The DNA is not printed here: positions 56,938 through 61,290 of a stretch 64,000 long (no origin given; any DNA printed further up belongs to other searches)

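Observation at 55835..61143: Translationally coupled AAA_14/DUF4143 ATPase plus giant STAND NTPase with a C-terminal nuclease-like module: candidate two-gene defence system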

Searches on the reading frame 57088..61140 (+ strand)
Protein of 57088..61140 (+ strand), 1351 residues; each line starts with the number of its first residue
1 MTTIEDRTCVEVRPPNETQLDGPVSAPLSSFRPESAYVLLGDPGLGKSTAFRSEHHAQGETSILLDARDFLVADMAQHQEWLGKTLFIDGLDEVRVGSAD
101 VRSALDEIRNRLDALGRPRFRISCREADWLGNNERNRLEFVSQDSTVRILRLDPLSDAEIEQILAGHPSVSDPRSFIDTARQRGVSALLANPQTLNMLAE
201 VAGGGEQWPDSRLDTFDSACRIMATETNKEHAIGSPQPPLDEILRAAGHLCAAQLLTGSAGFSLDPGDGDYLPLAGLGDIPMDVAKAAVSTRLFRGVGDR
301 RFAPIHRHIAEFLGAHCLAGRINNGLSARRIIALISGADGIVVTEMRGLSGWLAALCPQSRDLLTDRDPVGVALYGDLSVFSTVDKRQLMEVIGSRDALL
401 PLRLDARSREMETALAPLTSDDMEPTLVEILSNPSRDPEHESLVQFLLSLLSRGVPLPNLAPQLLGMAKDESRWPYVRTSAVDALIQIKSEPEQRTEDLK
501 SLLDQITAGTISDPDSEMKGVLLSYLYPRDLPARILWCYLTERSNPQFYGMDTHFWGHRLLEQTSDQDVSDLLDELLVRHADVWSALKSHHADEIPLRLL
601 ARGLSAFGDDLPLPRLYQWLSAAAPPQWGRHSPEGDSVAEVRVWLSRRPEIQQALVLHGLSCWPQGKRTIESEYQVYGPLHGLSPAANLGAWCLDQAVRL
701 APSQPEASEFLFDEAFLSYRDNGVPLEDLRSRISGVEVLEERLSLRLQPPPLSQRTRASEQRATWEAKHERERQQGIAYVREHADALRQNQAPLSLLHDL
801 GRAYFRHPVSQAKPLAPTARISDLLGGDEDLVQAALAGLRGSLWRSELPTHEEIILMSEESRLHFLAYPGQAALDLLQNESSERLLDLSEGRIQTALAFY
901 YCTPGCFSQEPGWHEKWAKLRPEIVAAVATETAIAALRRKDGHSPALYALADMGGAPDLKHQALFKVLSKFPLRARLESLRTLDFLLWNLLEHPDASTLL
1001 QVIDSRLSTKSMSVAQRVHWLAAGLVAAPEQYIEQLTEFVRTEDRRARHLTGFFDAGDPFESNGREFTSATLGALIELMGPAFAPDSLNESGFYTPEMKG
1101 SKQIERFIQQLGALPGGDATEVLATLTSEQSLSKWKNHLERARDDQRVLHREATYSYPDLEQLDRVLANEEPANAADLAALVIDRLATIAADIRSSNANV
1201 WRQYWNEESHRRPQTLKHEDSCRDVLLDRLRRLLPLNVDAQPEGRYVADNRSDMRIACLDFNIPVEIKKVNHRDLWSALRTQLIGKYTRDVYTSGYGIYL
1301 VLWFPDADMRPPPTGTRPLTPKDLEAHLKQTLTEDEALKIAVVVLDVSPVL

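Call 5: search_protein_families(library=pfam, proteins=[window:57088-61140:+], max_evalue=0.1)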
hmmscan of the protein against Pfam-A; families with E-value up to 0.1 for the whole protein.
window:57088-61140:+ (1351 aa): 2 families
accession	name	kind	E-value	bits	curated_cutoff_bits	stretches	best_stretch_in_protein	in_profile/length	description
PF21643.2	T6SS_Tsi2-like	-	0.02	15.6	27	0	1161-1204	20-62/71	T6SS, Immune protein Tsi2-like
PF13646.12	HEAT_2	-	0.025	15.3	27.7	0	425-504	2-72/88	HEAT repeats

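Call 6: search_protein_families(library=padloc, proteins=[window:57088-61140:+], max_evalue=0.1)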
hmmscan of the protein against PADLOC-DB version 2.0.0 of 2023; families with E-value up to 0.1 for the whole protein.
window:57088-61140:+ (1351 aa): 0 families

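Call 7: search_protein_families(library=ncbifam, proteins=[window:57088-61140:+], max_evalue=0.1)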
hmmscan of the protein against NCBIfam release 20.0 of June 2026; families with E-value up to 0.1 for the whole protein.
window:57088-61140:+ (1351 aa): 2 families
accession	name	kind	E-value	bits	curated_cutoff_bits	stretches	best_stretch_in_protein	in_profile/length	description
NF058535.1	antiphage_EruA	equivalog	3.7e-263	876.8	1000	1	27-1348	17-1318/1318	NACHT domain-containing antiphage protein EruA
NF058534.1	antiphage_HyoA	equivalog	4.6e-60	203.5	1200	1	38-1348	43-1428/1430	NACHT domain-containing antiphage protein HyoA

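Call 8: search_solved_structures(query=window:57088-61140:+, max_evalue=10)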
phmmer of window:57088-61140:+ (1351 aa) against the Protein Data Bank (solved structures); distinct sequences matched with E-value up to 10: 0.

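Call 9: find_homologous_proteins(query=window:57088-61140:+)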
Query window:57088-61140:+ (1351 aa): 3816 proteins with E <= 0.001 among 8000 candidates; the best 120 are listed.
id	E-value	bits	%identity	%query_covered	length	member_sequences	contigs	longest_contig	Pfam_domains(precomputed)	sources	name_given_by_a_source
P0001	0.0e+0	3051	99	100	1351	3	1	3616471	PF28130.1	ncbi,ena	-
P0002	0.0e+0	2699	88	100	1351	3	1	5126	PF28130.1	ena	-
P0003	0.0e+0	2631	87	100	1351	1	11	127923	PF28130.1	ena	-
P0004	0.0e+0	2549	84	100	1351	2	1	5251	PF28130.1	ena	-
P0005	0.0e+0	2505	83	100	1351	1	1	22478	PF28130.1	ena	-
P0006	0.0e+0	2062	68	100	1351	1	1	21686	PF28130.1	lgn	-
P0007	0.0e+0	2023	68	100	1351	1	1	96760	PF28130.1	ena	-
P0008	0.0e+0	1963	68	94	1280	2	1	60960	PF28130.1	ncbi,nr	ncbi:MAG: hypothetical protein OXT70_03610 [Chloroflexota bacterium]|nr:hypothetical protein [Chloro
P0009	0.0e+0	1958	66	100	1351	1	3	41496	PF28130.1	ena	-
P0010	0.0e+0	1918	76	84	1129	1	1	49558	PF28130.1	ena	-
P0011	0.0e+0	1900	64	100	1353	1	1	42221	PF28130.1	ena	-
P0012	0.0e+0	1866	64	100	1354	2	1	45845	PF28130.1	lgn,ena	-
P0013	0.0e+0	1848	63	100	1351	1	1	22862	PF28130.1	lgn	-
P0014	0.0e+0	1830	63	100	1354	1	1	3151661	PF28130.1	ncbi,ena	-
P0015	0.0e+0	1792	61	100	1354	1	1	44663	PF28130.1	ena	-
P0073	0.0e+0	1213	45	100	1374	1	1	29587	-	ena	-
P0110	0.0e+0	1146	45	100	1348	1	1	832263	PF28130.1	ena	-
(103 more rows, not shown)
